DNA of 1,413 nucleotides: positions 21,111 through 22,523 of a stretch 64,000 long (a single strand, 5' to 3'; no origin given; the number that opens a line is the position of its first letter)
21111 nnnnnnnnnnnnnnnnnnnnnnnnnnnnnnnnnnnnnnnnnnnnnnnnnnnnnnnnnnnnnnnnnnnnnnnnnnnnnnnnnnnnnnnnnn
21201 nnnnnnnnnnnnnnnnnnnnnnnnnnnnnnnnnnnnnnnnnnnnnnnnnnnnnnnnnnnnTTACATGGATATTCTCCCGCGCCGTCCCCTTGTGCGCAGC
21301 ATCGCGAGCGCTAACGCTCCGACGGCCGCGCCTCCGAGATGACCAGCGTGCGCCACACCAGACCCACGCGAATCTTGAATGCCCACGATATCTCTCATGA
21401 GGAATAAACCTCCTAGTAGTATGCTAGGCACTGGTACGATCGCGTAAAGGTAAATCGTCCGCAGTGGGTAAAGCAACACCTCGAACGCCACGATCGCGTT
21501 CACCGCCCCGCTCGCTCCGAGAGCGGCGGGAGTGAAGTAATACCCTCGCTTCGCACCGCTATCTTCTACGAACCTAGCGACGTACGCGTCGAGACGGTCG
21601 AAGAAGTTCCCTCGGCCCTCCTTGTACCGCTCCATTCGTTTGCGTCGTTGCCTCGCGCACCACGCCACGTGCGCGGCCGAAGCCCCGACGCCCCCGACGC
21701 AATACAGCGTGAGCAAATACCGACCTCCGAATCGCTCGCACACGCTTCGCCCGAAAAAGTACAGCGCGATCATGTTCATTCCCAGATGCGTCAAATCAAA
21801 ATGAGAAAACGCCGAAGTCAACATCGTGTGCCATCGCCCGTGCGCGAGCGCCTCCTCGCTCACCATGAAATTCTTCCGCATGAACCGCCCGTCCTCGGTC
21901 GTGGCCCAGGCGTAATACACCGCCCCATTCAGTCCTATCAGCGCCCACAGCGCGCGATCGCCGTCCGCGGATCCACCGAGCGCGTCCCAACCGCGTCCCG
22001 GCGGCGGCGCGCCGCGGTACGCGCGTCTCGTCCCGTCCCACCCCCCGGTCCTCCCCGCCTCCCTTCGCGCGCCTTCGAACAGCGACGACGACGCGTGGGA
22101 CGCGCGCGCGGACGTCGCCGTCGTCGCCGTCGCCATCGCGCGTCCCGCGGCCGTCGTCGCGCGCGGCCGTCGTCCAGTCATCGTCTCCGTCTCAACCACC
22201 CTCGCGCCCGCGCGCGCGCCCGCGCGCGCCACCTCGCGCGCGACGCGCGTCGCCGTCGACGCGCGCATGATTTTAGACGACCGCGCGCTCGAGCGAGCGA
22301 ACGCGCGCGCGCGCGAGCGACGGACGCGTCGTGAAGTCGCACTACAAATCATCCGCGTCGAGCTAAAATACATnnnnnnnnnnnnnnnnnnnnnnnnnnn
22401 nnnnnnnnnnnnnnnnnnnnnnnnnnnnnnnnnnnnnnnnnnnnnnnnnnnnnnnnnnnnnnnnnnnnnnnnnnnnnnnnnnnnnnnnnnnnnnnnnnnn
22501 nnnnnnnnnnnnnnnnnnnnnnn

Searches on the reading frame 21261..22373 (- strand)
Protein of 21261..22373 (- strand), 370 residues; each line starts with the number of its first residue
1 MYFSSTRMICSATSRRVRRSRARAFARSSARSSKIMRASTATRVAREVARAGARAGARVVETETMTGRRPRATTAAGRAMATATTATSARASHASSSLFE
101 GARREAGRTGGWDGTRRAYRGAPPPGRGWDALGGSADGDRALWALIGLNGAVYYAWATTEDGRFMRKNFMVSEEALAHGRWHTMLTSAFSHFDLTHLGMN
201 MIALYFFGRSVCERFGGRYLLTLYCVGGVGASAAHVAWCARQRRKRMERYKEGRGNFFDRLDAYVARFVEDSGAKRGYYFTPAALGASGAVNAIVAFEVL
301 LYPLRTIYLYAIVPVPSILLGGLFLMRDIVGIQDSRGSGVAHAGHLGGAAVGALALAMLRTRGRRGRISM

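Call 35: search_protein_families(library=pfam, proteins=[window:21261-22373:-], max_evalue=0.00001)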
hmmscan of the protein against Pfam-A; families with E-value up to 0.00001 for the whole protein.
window:21261-22373:- (370 aa): 1 family
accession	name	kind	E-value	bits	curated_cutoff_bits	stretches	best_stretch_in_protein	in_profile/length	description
PF01694.28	Rhomboid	-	2e-23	83.6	22.6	1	179-360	2-141/143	Rhomboid domain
